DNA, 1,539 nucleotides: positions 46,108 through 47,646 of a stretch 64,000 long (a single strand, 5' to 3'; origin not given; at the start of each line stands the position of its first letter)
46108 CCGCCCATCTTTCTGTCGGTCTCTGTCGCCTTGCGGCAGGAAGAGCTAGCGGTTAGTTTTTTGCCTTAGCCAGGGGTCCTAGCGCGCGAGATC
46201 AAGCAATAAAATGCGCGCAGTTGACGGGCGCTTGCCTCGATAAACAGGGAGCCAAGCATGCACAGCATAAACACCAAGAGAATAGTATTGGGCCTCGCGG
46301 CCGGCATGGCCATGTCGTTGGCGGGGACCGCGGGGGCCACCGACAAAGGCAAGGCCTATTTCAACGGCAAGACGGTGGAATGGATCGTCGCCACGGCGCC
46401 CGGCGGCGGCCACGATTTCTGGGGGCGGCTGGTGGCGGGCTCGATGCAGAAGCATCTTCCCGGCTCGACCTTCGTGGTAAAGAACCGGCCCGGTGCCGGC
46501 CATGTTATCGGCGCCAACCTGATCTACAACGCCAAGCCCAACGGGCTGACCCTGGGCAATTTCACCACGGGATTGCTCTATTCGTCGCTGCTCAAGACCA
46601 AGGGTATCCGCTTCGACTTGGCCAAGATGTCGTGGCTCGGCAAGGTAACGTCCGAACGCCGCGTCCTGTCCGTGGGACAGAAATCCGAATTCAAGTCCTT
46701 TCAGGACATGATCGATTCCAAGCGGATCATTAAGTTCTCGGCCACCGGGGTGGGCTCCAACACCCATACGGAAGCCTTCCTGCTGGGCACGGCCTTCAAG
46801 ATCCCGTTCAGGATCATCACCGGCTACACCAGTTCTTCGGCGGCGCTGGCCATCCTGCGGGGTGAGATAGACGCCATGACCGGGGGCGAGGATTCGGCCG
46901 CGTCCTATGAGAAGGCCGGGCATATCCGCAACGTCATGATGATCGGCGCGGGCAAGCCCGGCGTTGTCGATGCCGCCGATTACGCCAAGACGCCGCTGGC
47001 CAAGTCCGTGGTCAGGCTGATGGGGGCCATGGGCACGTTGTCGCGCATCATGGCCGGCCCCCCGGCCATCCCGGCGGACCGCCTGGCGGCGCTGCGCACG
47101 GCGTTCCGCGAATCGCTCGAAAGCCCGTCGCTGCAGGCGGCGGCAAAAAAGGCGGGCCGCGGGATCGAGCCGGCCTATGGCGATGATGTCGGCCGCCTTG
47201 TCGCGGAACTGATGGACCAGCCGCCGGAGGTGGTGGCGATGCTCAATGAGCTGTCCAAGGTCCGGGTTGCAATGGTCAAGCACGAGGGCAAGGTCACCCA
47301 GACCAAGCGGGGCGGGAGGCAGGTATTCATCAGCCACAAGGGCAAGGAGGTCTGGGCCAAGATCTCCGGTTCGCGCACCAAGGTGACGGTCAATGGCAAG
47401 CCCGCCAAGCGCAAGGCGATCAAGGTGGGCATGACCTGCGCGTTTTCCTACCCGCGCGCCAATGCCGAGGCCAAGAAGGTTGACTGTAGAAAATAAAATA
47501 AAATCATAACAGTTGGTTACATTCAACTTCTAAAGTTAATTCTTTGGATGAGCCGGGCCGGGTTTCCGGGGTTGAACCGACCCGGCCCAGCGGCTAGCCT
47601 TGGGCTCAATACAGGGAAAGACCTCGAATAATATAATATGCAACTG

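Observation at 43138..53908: Tandem array of six paralogous TctC/Bug-type periplasmic binding proteins in two subfamilies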

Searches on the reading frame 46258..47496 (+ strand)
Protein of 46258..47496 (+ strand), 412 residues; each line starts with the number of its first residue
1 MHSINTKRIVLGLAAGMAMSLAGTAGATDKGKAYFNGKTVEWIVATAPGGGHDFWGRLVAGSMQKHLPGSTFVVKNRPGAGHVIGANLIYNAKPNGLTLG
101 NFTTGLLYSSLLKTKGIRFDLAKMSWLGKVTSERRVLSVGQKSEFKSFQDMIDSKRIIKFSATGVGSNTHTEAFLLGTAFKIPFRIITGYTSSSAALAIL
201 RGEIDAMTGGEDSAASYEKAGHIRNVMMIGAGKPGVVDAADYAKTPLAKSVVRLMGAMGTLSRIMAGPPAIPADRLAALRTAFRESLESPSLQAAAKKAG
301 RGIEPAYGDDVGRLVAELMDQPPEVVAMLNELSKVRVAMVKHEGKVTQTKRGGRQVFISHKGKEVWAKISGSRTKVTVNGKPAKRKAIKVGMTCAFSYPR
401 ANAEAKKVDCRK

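Call 3: search_protein_families(library=pfam, proteins=[window:46258-47496:+], max_evalue=0.01)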
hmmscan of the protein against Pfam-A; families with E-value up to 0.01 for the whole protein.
window:46258-47496:+ (412 aa): 1 family
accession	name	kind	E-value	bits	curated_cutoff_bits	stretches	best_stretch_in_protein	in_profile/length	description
PF03401.19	TctC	-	1.9e-14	54.3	27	1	57-318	3-261/274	Tripartite tricarboxylate transporter family receptor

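Call 4: search_protein_families(library=ncbifam, proteins=[window:46258-47496:+], max_evalue=0.01)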
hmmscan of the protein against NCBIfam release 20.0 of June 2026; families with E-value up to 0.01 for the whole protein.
window:46258-47496:+ (412 aa): 0 families

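Call 12: find_homologous_proteins(query=window:46258-47496:+, max_evalue=0.001)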
Query window:46258-47496:+ (412 aa): 1518 proteins with E <= 0.001 among 8000 candidates; the best 120 are listed.
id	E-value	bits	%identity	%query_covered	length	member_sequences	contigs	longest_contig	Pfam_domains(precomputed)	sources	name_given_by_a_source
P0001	1.3e-265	898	100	100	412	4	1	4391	PF03401.19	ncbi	-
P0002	2.4e-235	799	88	100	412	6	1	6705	PF03401.19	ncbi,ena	-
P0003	8.6e-232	787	86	100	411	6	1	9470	PF03401.19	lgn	-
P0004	9.9e-182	622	69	100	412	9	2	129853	PF03401.19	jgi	jgi:tripartite-type tricarboxylate transporter receptor subunit TctC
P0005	1.8e-179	615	69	93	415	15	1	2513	PF03401.19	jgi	jgi:tripartite-type tricarboxylate transporter receptor subunit TctC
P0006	2.1e-175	601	66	98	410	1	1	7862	PF03401.19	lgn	-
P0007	6.3e-175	600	65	100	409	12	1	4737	PF03401.19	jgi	jgi:tripartite-type tricarboxylate transporter receptor subunit TctC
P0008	1.6e-174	598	65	98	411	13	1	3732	PF03401.19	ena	-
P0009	2.6e-174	598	67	93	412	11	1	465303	PF03401.19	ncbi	-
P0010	1.5e-172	592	63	100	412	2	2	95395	PF03401.19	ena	-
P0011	2.5e-172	591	64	98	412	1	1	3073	PF03401.19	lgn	-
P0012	1.8e-171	588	62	98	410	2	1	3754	PF03401.19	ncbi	-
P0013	5.3e-169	580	63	97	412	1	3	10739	PF03401.19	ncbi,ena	-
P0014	1.5e-168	579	65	94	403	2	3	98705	PF03401.19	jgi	jgi:tripartite-type tricarboxylate transporter receptor subunit TctC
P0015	2.6e-168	578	64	93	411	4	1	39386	PF03401.19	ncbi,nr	ncbi:MAG: hypothetical protein GEU76_08575 [Alphaproteobacteria bacterium]|nr:hypothetical protein [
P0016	2.8e-168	578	63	93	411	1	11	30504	PF03401.19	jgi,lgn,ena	jgi:tripartite-type tricarboxylate transporter receptor subunit TctC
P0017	2.7e-167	575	63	93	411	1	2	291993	PF03401.19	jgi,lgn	jgi:tripartite-type tricarboxylate transporter receptor subunit TctC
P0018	3.4e-167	574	63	98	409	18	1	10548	PF03401.19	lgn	-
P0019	6.0e-167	573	63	98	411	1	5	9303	PF03401.19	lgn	-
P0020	1.9e-165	569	62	98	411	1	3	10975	PF03401.19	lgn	-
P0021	3.9e-165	568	63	98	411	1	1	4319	PF03401.19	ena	-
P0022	2.3e-164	565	62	98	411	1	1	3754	PF03401.19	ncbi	-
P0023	8.3e-164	563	63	92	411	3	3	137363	PF03401.19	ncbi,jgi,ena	-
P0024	1.0e-163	563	63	92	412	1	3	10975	PF03401.19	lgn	-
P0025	5.9e-163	560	61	98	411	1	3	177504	PF03401.19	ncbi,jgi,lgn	jgi:tripartite-type tricarboxylate transporter receptor subunit TctC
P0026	1.6e-162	559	61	96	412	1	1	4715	PF03401.19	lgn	-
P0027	3.4e-162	558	60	98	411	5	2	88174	PF03401.19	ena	-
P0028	7.3e-162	557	61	97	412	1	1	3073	PF03401.19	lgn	-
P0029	1.3e-161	556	60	98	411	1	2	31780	PF03401.19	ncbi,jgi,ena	-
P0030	1.7e-161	556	60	97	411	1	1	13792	PF03401.19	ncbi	-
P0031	8.8e-161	553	60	98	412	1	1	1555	PF03401.19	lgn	-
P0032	3.3e-156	538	60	98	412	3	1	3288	PF03401.19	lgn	-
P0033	7.4e-154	530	60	92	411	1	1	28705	PF03401.19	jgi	jgi:tripartite-type tricarboxylate transporter receptor subunit TctC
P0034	4.7e-153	528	60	97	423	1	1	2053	PF03401.19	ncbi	-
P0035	1.8e-151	523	61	96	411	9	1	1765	PF03401.19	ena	-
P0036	1.3e-148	513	56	98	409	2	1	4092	PF03401.19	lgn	-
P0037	1.4e-147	510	56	96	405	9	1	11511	PF03401.19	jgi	jgi:tripartite-type tricarboxylate transporter receptor subunit TctC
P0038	3.6e-145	502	57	97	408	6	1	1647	PF03401.19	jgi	jgi:tripartite-type tricarboxylate transporter receptor subunit TctC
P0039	2.4e-144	499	54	100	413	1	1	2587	PF03401.19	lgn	-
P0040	2.8e-144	499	57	92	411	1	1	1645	PF03401.19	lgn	-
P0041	3.3e-143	495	57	95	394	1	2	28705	PF03401.19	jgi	jgi:tripartite-type tricarboxylate transporter receptor subunit TctC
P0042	5.7e-143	495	56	96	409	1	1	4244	PF03401.19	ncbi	-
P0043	3.1e-142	492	55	99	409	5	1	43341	PF03401.19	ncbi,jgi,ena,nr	ncbi:MAG: tripartite tricarboxylate transporter substrate-binding protein [Alphaproteobacteria bacte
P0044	8.4e-142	491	56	97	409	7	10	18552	PF03401.19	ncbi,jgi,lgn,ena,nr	ncbi:MAG: hypothetical protein E2O90_04700 [Alphaproteobacteria bacterium]|nr:MAG: hypothetical prot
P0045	9.1e-142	491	58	92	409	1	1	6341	PF03401.19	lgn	-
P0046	2.3e-141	489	57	95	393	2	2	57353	PF03401.19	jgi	jgi:tripartite-type tricarboxylate transporter receptor subunit TctC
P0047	7.1e-141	488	56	92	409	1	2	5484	PF03401.19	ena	-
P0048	8.6e-141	487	56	98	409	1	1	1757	PF03401.19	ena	-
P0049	9.3e-141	487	57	92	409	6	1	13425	PF03401.19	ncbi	-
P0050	2.3e-140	486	56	96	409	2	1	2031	PF03401.19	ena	-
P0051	5.6e-140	485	55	98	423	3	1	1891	PF03401.19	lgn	-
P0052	1.6e-139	483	56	92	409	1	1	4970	PF03401.19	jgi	jgi:tripartite-type tricarboxylate transporter receptor subunit TctC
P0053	1.6e-139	483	56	96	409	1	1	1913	PF03401.19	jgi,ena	-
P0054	2.2e-139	483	56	96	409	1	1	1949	PF03401.19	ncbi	-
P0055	2.3e-139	483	56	92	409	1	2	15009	PF03401.19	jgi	jgi:tripartite-type tricarboxylate transporter receptor subunit TctC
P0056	5.3e-139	481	54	99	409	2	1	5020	PF03401.19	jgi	jgi:tripartite-type tricarboxylate transporter receptor subunit TctC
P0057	7.5e-139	481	55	92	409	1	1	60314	PF03401.19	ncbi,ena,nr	ncbi:MAG: tripartite tricarboxylate transporter substrate-binding protein [Alphaproteobacteria bacte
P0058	3.1e-138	479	57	93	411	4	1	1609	PF03401.19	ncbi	-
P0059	5.0e-138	478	54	92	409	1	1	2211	PF03401.19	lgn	-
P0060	1.2e-137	477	54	100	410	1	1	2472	PF03401.19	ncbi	-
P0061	1.3e-137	477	56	92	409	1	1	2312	PF03401.19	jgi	jgi:tripartite-type tricarboxylate transporter receptor subunit TctC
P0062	4.8e-137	475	53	96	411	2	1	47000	PF03401.19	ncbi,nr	ncbi:MAG: tripartite tricarboxylate transporter substrate-binding protein [Alphaproteobacteria bacte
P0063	7.4e-137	474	55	92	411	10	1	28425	PF03401.19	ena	-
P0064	1.5e-136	473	55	90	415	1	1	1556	PF03401.19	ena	-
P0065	3.3e-136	472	53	99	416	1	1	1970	PF03401.19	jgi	jgi:tripartite-type tricarboxylate transporter receptor subunit TctC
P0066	3.9e-136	472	54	98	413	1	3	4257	PF03401.19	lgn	-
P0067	4.4e-136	472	55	97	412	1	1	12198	PF03401.19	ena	-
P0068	3.4e-135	469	54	93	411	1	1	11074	PF03401.19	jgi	jgi:tripartite-type tricarboxylate transporter receptor subunit TctC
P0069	3.5e-135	469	55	95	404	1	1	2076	PF03401.19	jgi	jgi:tripartite-type tricarboxylate transporter receptor subunit TctC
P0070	8.0e-135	468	55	97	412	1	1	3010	PF03401.19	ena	-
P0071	1.4e-134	467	54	97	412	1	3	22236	PF03401.19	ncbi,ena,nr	ncbi:MAG: hypothetical protein IID53_10705 [Proteobacteria bacterium]|nr:hypothetical protein [Pseud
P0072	1.6e-134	467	54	100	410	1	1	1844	PF03401.19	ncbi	-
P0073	3.1e-134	466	54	97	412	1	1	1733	PF03401.19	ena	-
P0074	4.4e-134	465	55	96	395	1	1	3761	PF03401.19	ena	-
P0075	6.4e-134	465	52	100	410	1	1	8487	PF03401.19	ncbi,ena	-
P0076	7.5e-134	465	54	97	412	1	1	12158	PF03401.19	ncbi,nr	ncbi:MAG: hypothetical protein IIA72_12110 [Proteobacteria bacterium]|nr:hypothetical protein [Pseud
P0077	1.1e-133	464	53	99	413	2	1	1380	PF03401.19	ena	-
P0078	1.7e-133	463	54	96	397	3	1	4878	PF03401.19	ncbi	ncbi:MAG: tripartite tricarboxylate transporter substrate-binding protein [Alphaproteobacteria bacte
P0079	1.7e-133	463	51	98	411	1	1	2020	PF03401.19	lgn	-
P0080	2.6e-133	463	54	92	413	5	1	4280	PF03401.19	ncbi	-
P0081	4.5e-133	462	52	99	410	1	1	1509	PF03401.19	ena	-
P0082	7.4e-133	461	51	98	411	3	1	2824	PF03401.19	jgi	-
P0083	1.3e-132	460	53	98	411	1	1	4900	PF03401.19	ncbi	-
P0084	1.7e-132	460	53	93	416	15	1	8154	PF03401.19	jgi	jgi:tripartite-type tricarboxylate transporter receptor subunit TctC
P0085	1.8e-132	460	52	98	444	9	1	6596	PF03401.19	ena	-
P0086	2.4e-132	460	51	96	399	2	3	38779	PF03401.19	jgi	jgi:tripartite-type tricarboxylate transporter receptor subunit TctC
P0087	2.9e-132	459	54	98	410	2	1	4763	PF03401.19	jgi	jgi:tripartite-type tricarboxylate transporter receptor subunit TctC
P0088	1.7e-131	457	53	92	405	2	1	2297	PF03401.19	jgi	jgi:tripartite-type tricarboxylate transporter receptor subunit TctC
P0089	1.0e-130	454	51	92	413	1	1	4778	PF03401.19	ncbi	-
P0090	2.5e-130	453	53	92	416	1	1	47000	PF03401.19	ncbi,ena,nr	ncbi:MAG: tripartite tricarboxylate transporter substrate-binding protein [Alphaproteobacteria bacte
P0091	4.2e-130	452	52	93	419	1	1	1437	PF03401.19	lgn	-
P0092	9.0e-130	451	53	92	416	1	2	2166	PF03401.19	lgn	-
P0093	1.4e-129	450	54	98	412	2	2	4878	PF03401.19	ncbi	ncbi:MAG: tripartite tricarboxylate transporter substrate-binding protein [Alphaproteobacteria bacte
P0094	3.4e-129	449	53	98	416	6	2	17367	PF03401.19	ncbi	-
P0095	4.3e-129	449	54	98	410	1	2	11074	PF03401.19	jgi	jgi:tripartite-type tricarboxylate transporter receptor subunit TctC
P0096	5.7e-129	448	54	98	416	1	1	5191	PF03401.19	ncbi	-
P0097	9.1e-129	448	52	92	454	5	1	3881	PF03401.19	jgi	jgi:tripartite-type tricarboxylate transporter receptor subunit TctC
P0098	1.7e-128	447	54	96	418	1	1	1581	PF03401.19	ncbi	-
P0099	1.8e-128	447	53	100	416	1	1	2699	PF03401.19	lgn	-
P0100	3.9e-128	446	53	97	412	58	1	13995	PF03401.19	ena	-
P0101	3.9e-128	446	51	100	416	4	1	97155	PF03401.19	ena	-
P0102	5.9e-128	445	53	97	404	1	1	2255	PF03401.19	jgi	jgi:tripartite-type tricarboxylate transporter receptor subunit TctC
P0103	6.1e-128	445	53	98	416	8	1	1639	PF03401.19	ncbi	-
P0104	1.7e-127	444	52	98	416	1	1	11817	PF03401.19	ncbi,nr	ncbi:MAG: tripartite tricarboxylate transporter substrate-binding protein [Alphaproteobacteria bacte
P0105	2.4e-127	443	52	98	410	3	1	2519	PF03401.19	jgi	jgi:tripartite-type tricarboxylate transporter receptor subunit TctC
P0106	4.0e-127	442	50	99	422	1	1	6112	PF03401.19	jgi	jgi:tripartite-type tricarboxylate transporter receptor subunit TctC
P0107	1.3e-126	441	52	94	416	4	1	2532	PF03401.19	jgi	-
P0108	1.6e-126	440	52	98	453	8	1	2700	PF03401.19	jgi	-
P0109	1.6e-126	440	52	95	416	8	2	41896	PF03401.19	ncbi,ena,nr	ncbi:MAG: tripartite tricarboxylate transporter substrate-binding protein [Alphaproteobacteria bacte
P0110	1.8e-126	440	51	99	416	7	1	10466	PF03401.19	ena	-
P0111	1.9e-126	440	52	97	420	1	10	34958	PF03401.19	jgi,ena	jgi:tripartite-type tricarboxylate transporter receptor subunit TctC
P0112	2.7e-126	440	55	90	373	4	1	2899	PF03401.19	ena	-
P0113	5.2e-126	439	51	98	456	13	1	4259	PF03401.19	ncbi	-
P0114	8.2e-126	438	52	93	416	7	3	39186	PF03401.19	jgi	jgi:tripartite-type tricarboxylate transporter receptor subunit TctC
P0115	1.6e-125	437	51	98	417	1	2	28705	PF03401.19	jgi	jgi:tripartite-type tricarboxylate transporter receptor subunit TctC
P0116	3.1e-125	436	51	98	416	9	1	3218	PF03401.19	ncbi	-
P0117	7.1e-125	435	51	95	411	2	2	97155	PF03401.19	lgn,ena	-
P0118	1.4e-124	434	51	98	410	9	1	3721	PF03401.19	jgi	-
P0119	2.1e-124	433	52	95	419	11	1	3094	PF03401.19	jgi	jgi:tripartite-type tricarboxylate transporter receptor subunit TctC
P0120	2.2e-124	433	49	96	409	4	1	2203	PF03401.19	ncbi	-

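Call 14: find_encoding_contigs(protein=P0009, flank=10000, max_places=2)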
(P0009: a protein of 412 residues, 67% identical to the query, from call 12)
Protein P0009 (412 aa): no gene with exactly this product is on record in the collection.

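Call 15: find_encoding_contigs(protein=P0017, flank=10000, max_places=2)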
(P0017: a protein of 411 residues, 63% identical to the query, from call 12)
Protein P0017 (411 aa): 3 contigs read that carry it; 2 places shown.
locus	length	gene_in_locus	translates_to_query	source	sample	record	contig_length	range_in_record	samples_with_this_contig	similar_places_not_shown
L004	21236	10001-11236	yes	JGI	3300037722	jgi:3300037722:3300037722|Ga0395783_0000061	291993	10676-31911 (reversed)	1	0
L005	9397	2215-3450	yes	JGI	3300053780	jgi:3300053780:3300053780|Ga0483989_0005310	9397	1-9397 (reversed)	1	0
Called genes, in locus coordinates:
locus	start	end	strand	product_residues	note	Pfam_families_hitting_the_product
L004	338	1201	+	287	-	PF08238:Sel1, PF05036:SPOR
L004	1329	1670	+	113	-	-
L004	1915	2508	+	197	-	PF23564:EF-hand_FSTL1 (faint), PF00404:Dockerin_1 (faint), PF00036:EF-hand_1 (faint), PF13405:EF-hand_6 (faint), PF13833:EF-hand_8 (faint), PF13499:EF-hand_7 (weak), PF13202:EF-hand_5 (weak)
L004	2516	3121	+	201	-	PF07638:Sigma70_ECF (weak), PF04542:Sigma70_r2, PF04545:Sigma70_r4, PF08281:Sigma70_r4_2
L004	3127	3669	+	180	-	-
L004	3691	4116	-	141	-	PF00190:Cupin_1 (weak), PF07883:Cupin_2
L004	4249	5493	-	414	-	PF03401:TctC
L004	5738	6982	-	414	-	PF03401:TctC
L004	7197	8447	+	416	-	PF06500:FrsA-like, PF02129:Peptidase_S15 (faint), PF00561:Abhydrolase_1 (faint), PF00326:Peptidase_S9, PF05448:AXE1, PF12146:Hydrolase_4 (faint), PF12697:Abhydrolase_6 (weak)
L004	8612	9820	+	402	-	PF03401:TctC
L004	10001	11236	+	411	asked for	PF03401:TctC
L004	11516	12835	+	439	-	-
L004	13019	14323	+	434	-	PF03401:TctC (weak)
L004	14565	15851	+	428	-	-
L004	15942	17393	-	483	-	PF20695:UbiD_N, PF01977:UbiD, PF20696:UbiD_C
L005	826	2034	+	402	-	PF03401:TctC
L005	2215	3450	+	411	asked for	PF03401:TctC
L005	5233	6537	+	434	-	PF03401:TctC (weak)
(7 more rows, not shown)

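Call 27: predict_structure(alignment_id=A2)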
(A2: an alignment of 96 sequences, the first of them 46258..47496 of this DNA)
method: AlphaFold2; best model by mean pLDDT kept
length: 412 residues; sequences in the alignment: 96
mean_pLDDT: 90.9   pTM: 0.80
mean pLDDT of the five models: 90.9, 89.9, 90.0, 88.9, 88.7
residues with pLDDT >= 90: 308; 70-90: 80; 50-70: 8; < 50: 16
segments of 3 or more residues with pLDDT < 50: 1-8, 11-13, 15-19
pLDDT, mean of each block of 10 residues (from residue 1): 47 49 73 97 92 95 96 93 93 98 89 89 97 94 95 96 85 95 93 87 93 86 94 89 96 93 96 98 98 95 94 93 93 86 97 96 95 94 96 95 95 94
secondary structure, 60 per line:
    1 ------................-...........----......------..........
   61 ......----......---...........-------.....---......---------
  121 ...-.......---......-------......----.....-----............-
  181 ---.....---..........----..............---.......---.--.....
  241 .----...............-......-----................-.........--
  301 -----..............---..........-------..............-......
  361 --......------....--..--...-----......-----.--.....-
elements in order: H7-22 H24-34 E39-44 H51-66 E71-76 H80-90 E98-102 H106-111 E125-131 E135-140 H148-153 E158-162 H168-179 E184-188 H192-201 E206-210 H211-219 E223-229 E236-238 H246-260 E262-267 H273-288 H290-298 H308-319 H323-332 E340-350 E355-360 E363-368 E375-378 E393-398 E407-411

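Call 30: fold_search(model_id=the predicted structure, library=pdb)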
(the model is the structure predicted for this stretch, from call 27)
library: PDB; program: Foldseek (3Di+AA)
matches with E <= 10: 1283; with E <= 0.001: 402
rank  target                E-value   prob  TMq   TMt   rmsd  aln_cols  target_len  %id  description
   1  8hk9_A                4.5e-19  1.00  0.61  0.84   3.0       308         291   22  Apo-form of Periplasmic terephthalate binding protein (TBP) from Ideonella sakaiensis (released 2023-06-21)
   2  7ndr_C                6.5e-19  1.00  0.59  0.81   3.6       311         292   20  Crystal structure of TphC in an open conformation (released 2021-11-03)
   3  8hka                  1.4e-18  1.00  0.56  0.73   4.5       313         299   22  TPA bound-form of Periplasmic terephthalate binding protein (TBP) from Ideonella sakaiensis (released 2023-06-21)
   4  7ndr_B                1.6e-18  1.00  0.59  0.81   3.5       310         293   20  Crystal structure of TphC in an open conformation (released 2021-11-03)
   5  7nds                  3.7e-18  1.00  0.54  0.72   5.0       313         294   19  Crystal structure of TphC in a closed conformation (released 2021-11-03)
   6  4x9t                  4.1e-18  1.00  0.56  0.78   5.4       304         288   20  Crystal structure of a TctC solute binding protein from Polaromonas (Bpro_3516, Target EFI-510338), no ligand (released 2014-12-24)
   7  7ndr_A                7.6e-18  1.00  0.59  0.81   3.6       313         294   20  Crystal structure of TphC in an open conformation (released 2021-11-03)
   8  8hkb                  1.1e-17  1.00  0.54  0.71   4.8       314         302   22  TPA bound-form of Periplasmic terephthalate binding protein (TBP) from Ideonella sakaiensis mutant K184D (released 2023-06-21)
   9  2qpq_A                1.2e-17  1.00  0.60  0.82   3.6       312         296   20  Structure of Bug27 from Bordetella pertussis (released 2007-08-21)
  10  2dvz                  2.5e-17  1.00  0.51  0.67   5.7       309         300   22  Structure of a periplasmic transporter (released 2006-11-07)
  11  2f5x_B                6.2e-17  1.00  0.53  0.69   4.8       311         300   19  Structure of periplasmic binding protein BugD (released 2006-01-24)
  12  6hke_A                8.3e-17  1.00  0.52  0.69   4.8       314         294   18  MatC (Rpa3494) from Rhodopseudomonas palustris with bound malate (released 2018-12-05)
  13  6hke_B                1.4e-16  1.00  0.52  0.70   4.9       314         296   18  MatC (Rpa3494) from Rhodopseudomonas palustris with bound malate (released 2018-12-05)
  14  2f5x_A                1.9e-16  1.00  0.54  0.71   4.5       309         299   17  Structure of periplasmic binding protein BugD (released 2006-01-24)
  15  6hke_C                2.6e-16  1.00  0.52  0.69   6.4       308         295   19  MatC (Rpa3494) from Rhodopseudomonas palustris with bound malate (released 2018-12-05)
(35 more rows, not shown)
